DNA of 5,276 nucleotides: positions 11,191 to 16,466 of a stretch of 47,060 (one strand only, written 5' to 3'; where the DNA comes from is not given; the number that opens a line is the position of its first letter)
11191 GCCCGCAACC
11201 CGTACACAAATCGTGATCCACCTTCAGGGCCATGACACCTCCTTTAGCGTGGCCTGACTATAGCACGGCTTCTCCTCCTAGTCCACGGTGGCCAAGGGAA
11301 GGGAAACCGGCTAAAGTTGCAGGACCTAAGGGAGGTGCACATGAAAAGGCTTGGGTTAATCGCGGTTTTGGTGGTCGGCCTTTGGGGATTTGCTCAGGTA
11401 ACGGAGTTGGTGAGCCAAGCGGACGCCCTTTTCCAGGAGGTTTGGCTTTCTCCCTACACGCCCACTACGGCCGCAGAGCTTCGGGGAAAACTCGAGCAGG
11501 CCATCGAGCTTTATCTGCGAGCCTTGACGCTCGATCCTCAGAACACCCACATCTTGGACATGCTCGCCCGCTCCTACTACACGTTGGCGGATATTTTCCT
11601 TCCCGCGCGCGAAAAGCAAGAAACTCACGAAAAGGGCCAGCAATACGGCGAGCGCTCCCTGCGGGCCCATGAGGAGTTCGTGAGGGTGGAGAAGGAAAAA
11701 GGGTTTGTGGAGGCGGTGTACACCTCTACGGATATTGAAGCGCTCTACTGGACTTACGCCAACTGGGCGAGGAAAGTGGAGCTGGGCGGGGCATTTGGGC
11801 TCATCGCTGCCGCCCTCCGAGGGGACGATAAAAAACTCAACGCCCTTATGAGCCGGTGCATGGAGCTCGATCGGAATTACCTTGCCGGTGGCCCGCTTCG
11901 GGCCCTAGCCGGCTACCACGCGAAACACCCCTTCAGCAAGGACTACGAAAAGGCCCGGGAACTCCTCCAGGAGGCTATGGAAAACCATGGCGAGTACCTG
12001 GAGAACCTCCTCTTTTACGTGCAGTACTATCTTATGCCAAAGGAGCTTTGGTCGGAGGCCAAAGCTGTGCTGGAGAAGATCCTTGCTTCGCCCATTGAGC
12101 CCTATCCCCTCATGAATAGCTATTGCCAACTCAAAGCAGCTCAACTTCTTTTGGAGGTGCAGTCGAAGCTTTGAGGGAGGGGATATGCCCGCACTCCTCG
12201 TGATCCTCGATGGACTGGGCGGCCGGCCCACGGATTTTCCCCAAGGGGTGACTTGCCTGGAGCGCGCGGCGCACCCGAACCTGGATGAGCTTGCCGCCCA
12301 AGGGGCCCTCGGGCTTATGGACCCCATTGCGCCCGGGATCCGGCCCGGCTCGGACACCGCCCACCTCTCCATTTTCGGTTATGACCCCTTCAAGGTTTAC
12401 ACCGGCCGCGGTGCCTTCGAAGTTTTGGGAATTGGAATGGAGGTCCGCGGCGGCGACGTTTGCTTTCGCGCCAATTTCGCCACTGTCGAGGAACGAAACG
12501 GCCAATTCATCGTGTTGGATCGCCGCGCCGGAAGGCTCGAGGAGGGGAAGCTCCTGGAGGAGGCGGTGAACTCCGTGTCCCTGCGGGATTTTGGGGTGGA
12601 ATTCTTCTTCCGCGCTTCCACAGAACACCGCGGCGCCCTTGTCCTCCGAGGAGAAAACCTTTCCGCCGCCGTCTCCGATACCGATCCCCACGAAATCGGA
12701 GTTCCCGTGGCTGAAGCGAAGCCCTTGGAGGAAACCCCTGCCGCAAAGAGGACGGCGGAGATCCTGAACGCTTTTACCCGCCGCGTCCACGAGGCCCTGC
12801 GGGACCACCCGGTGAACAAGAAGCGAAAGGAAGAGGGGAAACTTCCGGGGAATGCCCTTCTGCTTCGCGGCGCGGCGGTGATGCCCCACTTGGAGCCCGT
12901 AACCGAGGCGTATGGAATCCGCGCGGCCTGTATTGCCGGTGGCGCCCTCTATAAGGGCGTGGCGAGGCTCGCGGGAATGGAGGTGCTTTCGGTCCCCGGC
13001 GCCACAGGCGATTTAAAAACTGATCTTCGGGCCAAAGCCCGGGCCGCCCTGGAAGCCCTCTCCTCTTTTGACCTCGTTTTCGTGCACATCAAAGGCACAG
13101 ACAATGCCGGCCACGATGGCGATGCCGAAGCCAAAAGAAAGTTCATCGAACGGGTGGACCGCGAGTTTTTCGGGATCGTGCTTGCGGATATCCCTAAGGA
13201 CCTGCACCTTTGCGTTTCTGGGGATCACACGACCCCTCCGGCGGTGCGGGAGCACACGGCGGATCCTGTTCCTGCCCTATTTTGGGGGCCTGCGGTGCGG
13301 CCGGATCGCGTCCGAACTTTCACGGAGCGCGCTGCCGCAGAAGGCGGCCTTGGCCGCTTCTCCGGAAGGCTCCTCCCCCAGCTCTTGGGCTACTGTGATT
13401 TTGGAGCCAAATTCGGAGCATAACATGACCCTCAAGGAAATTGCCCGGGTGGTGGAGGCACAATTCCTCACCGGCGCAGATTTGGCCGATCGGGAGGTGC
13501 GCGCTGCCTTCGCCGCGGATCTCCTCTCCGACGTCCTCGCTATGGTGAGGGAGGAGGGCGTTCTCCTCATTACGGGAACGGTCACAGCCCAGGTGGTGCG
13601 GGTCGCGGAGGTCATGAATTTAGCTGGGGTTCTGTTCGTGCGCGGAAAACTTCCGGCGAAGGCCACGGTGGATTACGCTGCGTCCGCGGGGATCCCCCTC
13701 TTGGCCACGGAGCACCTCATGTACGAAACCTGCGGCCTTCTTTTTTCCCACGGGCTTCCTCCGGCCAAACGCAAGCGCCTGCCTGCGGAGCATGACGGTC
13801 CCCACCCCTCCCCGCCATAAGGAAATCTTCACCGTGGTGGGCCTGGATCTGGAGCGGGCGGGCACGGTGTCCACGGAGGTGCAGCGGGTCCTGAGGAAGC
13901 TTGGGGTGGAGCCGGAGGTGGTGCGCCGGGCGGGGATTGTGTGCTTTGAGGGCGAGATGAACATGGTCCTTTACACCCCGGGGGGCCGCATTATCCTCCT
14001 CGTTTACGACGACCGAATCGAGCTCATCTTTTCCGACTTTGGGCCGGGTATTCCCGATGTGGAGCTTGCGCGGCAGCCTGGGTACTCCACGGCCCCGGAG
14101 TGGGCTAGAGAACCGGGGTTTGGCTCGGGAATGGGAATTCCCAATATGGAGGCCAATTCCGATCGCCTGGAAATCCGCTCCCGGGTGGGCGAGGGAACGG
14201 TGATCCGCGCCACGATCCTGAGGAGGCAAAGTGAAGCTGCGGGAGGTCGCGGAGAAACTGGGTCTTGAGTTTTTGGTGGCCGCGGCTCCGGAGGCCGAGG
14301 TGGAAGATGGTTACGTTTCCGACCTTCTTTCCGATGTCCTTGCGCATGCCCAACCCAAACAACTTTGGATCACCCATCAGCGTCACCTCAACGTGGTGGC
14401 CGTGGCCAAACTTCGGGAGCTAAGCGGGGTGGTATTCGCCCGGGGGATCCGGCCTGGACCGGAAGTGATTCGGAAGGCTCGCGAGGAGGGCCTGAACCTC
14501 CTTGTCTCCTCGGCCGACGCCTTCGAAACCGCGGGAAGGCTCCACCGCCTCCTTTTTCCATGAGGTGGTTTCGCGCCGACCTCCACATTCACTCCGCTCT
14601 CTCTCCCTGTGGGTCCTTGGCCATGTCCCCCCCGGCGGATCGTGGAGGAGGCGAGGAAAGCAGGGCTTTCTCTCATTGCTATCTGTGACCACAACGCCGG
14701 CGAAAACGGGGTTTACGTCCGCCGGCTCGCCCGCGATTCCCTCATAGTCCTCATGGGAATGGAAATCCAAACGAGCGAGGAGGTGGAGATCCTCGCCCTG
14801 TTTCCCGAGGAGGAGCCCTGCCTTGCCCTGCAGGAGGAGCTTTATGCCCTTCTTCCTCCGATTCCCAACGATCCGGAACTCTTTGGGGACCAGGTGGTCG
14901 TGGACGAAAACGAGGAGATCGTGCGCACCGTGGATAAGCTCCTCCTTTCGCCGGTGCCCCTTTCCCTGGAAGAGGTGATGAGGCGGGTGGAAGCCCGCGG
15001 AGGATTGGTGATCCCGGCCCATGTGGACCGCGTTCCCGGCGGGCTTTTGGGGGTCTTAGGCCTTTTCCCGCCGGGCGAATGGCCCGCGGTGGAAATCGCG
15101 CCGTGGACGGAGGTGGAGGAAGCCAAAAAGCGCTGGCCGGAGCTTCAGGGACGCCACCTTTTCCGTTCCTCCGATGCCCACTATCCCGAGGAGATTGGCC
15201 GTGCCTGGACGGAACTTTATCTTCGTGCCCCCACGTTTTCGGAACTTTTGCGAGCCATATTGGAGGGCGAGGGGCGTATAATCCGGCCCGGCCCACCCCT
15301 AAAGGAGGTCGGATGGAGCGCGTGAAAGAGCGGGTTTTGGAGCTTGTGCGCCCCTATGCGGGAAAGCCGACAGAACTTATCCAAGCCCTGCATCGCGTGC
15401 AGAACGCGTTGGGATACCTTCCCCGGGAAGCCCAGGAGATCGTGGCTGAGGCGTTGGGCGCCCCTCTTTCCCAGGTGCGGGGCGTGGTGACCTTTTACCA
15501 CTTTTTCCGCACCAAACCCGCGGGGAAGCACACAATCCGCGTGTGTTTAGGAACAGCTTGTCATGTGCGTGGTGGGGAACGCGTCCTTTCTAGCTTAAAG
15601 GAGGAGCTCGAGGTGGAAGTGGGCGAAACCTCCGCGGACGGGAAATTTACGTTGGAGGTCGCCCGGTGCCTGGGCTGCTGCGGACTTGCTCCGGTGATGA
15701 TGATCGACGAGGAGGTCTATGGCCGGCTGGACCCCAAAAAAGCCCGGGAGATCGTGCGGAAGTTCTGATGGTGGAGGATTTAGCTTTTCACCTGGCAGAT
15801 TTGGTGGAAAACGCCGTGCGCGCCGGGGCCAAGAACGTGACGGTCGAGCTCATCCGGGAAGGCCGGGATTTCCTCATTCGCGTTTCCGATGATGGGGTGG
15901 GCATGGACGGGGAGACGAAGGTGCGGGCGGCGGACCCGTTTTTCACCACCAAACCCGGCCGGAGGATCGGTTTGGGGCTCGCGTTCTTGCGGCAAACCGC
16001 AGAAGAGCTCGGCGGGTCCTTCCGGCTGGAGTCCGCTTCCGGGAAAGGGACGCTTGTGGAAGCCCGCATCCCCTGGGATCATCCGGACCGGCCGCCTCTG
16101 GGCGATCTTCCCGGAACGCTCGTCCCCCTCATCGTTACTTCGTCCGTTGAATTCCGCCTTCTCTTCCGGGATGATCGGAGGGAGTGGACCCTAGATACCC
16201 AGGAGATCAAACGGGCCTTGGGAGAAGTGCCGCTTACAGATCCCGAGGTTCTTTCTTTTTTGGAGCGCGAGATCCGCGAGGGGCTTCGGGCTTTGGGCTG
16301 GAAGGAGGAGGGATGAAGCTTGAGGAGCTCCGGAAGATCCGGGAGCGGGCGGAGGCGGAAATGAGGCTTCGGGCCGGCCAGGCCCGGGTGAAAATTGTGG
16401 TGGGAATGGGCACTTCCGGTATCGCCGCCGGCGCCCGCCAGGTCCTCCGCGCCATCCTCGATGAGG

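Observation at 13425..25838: [NiFe] hydrogenase core placed inside a HydABC-type (electron-bifurcating) flavoprotein and regulator scaffold, encoded as 16 translationally coupled genes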

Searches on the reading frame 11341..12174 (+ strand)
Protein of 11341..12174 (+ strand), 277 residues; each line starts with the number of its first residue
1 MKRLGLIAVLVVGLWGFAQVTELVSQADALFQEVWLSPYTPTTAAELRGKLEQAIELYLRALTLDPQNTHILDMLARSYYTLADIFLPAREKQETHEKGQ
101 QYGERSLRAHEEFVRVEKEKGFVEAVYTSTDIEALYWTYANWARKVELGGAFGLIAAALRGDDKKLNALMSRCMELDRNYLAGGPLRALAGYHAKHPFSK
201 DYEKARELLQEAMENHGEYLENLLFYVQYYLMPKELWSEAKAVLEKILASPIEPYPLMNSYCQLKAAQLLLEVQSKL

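Call 8: search_protein_families(library=pfam, proteins=[window:11341-12174:+])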
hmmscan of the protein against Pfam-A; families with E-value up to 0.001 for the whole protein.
window:11341-12174:+ (277 aa): 8 families
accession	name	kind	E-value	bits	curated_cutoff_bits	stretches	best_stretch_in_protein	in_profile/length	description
PF16811.11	TAtT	-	4e-13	49.7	26.5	1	65-274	26-260/263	TRAP transporter T-component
PF14559.12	TPR_19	-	7.9e-08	33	25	0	200-249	5-53/68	Tetratricopeptide repeat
PF13414.12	TPR_11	-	1.1e-06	28.7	26.8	1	48-72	7-31/42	TPR repeat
PF00515.34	TPR_1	-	3.9e-06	26.9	27.8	1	46-68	12-34/34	Tetratricopeptide repeat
PF07719.23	TPR_2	-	9.4e-06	25.8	27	0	45-68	11-34/34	Tetratricopeptide repeat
PF13428.12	TPR_14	-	1.1e-05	26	23.5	0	44-77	10-43/44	Tetratricopeptide repeat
PF13424.12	TPR_12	-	8.2e-05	23.2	30.1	0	47-87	15-56/77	Tetratricopeptide repeat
PF13181.12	TPR_8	-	0.00051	20.4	25.7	0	49-68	15-34/34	Tetratricopeptide repeat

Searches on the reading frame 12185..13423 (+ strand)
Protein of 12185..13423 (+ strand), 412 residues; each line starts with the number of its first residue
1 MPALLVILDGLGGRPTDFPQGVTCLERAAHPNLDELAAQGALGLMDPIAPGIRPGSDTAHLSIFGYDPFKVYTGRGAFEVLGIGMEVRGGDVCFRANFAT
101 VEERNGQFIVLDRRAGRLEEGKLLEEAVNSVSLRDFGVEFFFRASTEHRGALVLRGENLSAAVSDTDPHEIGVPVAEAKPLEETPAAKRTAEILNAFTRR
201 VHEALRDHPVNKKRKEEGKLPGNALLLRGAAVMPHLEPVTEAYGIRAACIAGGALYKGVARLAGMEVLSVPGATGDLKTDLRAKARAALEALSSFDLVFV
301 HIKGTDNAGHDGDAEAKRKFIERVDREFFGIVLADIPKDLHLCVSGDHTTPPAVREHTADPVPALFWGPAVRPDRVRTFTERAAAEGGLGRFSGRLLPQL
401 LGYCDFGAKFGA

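Call 8: search_protein_families(library=pfam, proteins=[window:12185-13423:+])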
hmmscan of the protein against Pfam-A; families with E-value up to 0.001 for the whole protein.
window:12185-13423:+ (412 aa): 2 families
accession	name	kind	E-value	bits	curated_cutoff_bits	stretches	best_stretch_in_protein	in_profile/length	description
PF10143.14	PhosphMutase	-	4.8e-55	186.5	21.5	1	37-211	1-170/170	2,3-bisphosphoglycerate-independent phosphoglycerate mutase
PF01676.23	Metalloenzyme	-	2.9e-49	168.3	24.3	1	1-399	1-247/252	Metalloenzyme superfamily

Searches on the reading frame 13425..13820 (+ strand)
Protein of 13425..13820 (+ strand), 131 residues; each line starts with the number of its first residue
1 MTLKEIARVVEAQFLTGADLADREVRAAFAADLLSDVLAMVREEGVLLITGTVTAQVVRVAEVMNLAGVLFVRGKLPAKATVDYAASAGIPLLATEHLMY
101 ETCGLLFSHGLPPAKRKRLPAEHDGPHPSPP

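Call 7: search_protein_families(library=pfam, proteins=[window:13425-13820:+])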
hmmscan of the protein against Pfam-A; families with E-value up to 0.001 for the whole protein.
window:13425-13820:+ (131 aa): 1 family
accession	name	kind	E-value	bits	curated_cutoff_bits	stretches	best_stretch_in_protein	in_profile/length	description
PF07085.17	DRTGG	-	4.7e-07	30.1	25.2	1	5-103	1-99/105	DRTGG domain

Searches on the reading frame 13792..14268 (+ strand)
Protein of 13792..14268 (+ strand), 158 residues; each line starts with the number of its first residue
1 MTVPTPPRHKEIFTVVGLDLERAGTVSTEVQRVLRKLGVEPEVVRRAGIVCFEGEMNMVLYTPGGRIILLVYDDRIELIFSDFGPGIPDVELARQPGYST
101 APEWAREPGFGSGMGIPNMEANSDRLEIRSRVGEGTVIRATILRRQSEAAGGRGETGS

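Call 7: search_protein_families(library=pfam, proteins=[window:13792-14268:+])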
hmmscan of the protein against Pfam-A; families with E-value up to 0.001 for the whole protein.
window:13792-14268:+ (158 aa): 2 families
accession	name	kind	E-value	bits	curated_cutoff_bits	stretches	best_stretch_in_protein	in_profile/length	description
PF13581.12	HATPase_c_2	-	4.5e-06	27.1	27.4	1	19-141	4-126/127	Histidine kinase-like ATPase domain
PF02518.31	HATPase_c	-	1.8e-05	25.6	26.4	1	57-142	16-107/111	Histidine kinase-, DNA gyrase B-, and HSP90-like ATPase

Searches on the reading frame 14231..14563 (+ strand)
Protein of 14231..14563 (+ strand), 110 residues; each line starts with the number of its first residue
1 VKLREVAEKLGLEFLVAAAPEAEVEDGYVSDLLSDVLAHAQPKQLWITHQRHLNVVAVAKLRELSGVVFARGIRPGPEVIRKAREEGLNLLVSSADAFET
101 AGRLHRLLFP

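Call 7: search_protein_families(library=pfam, proteins=[window:14231-14563:+])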
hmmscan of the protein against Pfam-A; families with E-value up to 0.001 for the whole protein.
window:14231-14563:+ (110 aa): 1 family
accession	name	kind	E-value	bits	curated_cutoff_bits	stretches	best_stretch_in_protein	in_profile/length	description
PF07085.17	DRTGG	-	2.1e-07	31.2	25.2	1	7-106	3-104/105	DRTGG domain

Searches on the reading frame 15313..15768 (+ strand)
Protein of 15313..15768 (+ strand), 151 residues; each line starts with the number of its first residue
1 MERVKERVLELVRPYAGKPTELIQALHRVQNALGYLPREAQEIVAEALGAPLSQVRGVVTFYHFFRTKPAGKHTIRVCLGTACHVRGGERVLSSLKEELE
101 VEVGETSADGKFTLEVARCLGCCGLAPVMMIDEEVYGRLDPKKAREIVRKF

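Call 7: search_protein_families(library=pfam, proteins=[window:15313-15768:+])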
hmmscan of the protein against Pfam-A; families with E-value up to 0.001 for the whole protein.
window:15313-15768:+ (151 aa): 1 family
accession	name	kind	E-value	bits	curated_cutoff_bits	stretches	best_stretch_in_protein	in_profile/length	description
PF01257.25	2Fe-2S_thioredx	-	1.9e-52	177.4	24.8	1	11-150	4-143/145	Thioredoxin-like [2Fe-2S] ferredoxin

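Call 31: search_solved_structures(query=window:15313-15768:+, max_evalue=1e-15, show_alignments=1)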
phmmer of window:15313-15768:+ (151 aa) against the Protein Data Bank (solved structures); distinct sequences matched with E-value up to 1e-15: 49.
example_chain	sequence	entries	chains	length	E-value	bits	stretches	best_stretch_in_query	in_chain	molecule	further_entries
7t2r_C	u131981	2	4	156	5.2e-44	153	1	4-151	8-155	NiFe hydrogenase subunit C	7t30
9n5u_C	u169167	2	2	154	8.6e-44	152.3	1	9-150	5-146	NfnC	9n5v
8a6t_C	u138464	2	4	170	6e-41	143.1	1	6-150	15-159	Electron bifurcating hydrogenase subunit HydC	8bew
9bov_C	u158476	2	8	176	3.3e-40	140.7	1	12-150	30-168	NADH dehydrogenase (Ubiquinone), 24 kDa subunit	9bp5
7q4v_C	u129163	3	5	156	5.6e-39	136.7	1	11-150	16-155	Iron hydrogenase HydC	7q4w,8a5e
9mqx_C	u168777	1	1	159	4.4e-37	130.6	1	11-143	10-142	NADH:ubiquinone oxidoreductase 24 kD subunit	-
8oh5_A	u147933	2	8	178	3.2e-36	127.8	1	11-149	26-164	NAD-dependent formate dehydrogenase gamma subunit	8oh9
7p5h_C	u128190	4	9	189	3.2e-35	124.5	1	2-150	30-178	Fe-hydrogenase, subunit gamma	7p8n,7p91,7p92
6vw7_A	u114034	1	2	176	1.1e-29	106.6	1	8-149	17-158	NAD-dependent formate dehydrogenase gamma subunit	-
6vw8_A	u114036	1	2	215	2e-29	105.8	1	8-149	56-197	NAD-dependent formate dehydrogenase gamma subunit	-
9q8i_E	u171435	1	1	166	1.4e-28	103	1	14-150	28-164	NADH-quinone oxidoreductase subunit E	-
7p61_E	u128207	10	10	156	3.1e-28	101.9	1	15-150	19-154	NADH dehydrogenase I subunit E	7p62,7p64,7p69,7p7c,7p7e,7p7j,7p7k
9wxb_E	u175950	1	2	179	3.2e-28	101.9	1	10-142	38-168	Formate dehydrogenase gamma subunit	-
7awt_E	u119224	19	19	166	3.8e-28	101.6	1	14-150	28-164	NADH-quinone oxidoreductase subunit E | NADH dehydrogenase I subunit E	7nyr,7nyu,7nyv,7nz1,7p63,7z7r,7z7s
6q9c_A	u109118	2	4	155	4.3e-28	101.4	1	2-147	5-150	NADH-quinone oxidoreductase subunit E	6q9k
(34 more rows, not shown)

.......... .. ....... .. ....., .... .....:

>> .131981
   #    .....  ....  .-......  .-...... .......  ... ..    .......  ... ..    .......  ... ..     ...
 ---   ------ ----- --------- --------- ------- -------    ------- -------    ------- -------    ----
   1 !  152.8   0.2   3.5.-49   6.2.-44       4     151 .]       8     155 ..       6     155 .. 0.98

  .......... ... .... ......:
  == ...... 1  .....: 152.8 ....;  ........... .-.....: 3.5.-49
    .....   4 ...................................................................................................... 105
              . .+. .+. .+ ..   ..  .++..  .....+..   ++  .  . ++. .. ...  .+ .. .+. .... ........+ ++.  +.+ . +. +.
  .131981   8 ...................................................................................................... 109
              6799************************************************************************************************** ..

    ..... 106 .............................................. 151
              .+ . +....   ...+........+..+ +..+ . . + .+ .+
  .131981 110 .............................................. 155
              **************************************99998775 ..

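Call 33: search_protein_families(library=ncbifam, max_evalue=0.01, proteins=[window:15313-15768:+])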
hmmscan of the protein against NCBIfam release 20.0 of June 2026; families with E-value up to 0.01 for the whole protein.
window:15313-15768:+ (151 aa): 9 families
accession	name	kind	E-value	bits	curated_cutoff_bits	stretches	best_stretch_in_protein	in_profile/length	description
NF005747.0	PRK07571.1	equivalog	1.4e-48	164.8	224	1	12-150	29-167/173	bidirectional hydrogenase complex protein HoxE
NF004638.0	PRK05988.1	equivalog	2e-44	151.2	198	1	5-149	11-155/159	formate dehydrogenase subunit gamma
NF005722.0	PRK07539.1-2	equivalog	3.5e-44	150.6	141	1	5-150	10-155/157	NADH-quinone oxidoreductase subunit NuoE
TIGR01958.1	nuoE_fam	subfamily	5.7e-40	136.8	142.4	1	18-151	14-147/148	NADH-quinone oxidoreductase subunit NuoE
NF005721.0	PRK07539.1-1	equivalog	9.5e-37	126.8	308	1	2-149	28-175/292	NADH-quinone oxidoreductase subunit NuoE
NF005725.0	PRK07539.1-5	equivalog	2e-34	118.8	220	1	14-150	33-170/174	NADH-quinone oxidoreductase subunit NuoE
NF005723.0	PRK07539.1-3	equivalog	6.3e-28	97.6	226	1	20-134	24-138/158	NADH-quinone oxidoreductase subunit NuoE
NF005724.0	PRK07539.1-4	equivalog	2e-25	90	280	1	20-151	40-172/240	NADH-quinone oxidoreductase subunit NuoE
NF009040.0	PRK12373.1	equivalog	4.3e-22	79.4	514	1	22-150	39-168/400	NADH-quinone oxidoreductase subunit E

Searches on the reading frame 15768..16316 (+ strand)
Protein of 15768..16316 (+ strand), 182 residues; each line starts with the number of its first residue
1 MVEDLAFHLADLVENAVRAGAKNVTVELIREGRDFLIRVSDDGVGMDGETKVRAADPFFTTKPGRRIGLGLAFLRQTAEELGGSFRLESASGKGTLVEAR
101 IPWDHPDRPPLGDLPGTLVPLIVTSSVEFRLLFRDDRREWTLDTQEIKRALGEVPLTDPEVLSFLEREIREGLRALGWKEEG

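Call 7: search_protein_families(library=pfam, proteins=[window:15768-16316:+])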
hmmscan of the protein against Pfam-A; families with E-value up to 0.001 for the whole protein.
window:15768-16316:+ (182 aa): 3 families
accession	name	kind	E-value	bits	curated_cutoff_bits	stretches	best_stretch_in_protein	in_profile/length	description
PF02518.31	HATPase_c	-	2.6e-16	60.5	26.4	1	9-103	10-109/111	Histidine kinase-, DNA gyrase B-, and HSP90-like ATPase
PF13589.12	HATPase_c_3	-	1.7e-07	31.8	25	1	9-49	7-48/137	Histidine kinase-, DNA gyrase B-, and HSP90-like ATPase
PF13581.12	HATPase_c_2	-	0.00012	22.6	27.4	1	12-99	39-125/127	Histidine kinase-like ATPase domain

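Call 33: search_protein_families(library=ncbifam, max_evalue=0.01, proteins=[window:15768-16316:+])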
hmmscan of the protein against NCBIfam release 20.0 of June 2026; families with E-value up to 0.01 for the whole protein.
window:15768-16316:+ (182 aa): 69 families (the best 25 are shown)
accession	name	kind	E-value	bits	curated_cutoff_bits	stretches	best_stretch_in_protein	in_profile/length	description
NF010411.0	PRK13837.1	equivalog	2.6e-14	52.2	647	1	20-107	593-679/828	two-component system VirA-like sensor kinase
NF010076.0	PRK13557.1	subfamily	3.5e-13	48.8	631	1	20-104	310-395/540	histidine kinase famiy protein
NF008468.0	PRK11360.1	equivalog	4e-13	48.6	646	1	9-105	511-610/616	two-component system sensor histidine kinase AtoS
NF008298.1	PRK11086.1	subfamily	9.2e-13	47.5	520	1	2-105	421-527/529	DcuS/MalK family sensor histidine kinase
TIGR02916.1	PEP_his_kin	equivalog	2.2e-12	46.4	300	1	9-102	584-679/679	XrtA/PEP-CTERM system histidine kinase PrsK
NF052573.1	HisKinEspAMyxo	equivalog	4.9e-12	44.7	1400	1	22-152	528-653/755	serine histidine kinase EspA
NF007688.0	PRK10364.1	equivalog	2.5e-11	43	479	1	9-103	356-451/460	two-component system sensor histidine kinase ZraS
NF040750.1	tetrathio_HK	equivalog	2.3e-10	39.6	750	1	9-91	461-542/555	tetrathionate respiration histidine kinase TtrS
NF038348.1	T2SS_HK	subfamily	6.7e-10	38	450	1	16-102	483-572/574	histidine kinase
NF007898.0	PRK10604.1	equivalog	9.5e-10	38.2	478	1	9-103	324-423/433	two-component system sensor histidine kinase RstB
NF052574.1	HisKinEspCMyxo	equivalog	1.9e-09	36.3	1200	1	31-97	565-631/785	serine histidine kinase EspC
NF007004.0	PRK09467.1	equivalog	3.7e-09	35.9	415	1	9-103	339-436/440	two-component system sensor histidine kinase EnvZ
NF033792.0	ActS_PrrB_HisK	equivalog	8.3e-09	34.8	350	1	5-100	312-416/423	ActS/PrrB/RegB family redox-sensitive histidine kinase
NF038334.1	malate_HK_MalK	exception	8.5e-09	34.6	800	1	8-105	427-527/533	malate sensor histidine kinase MalK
NF040691.1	MtrAB_MtrB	equivalog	2.3e-08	33.5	450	1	11-102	394-491/507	MtrAB system histidine kinase MtrB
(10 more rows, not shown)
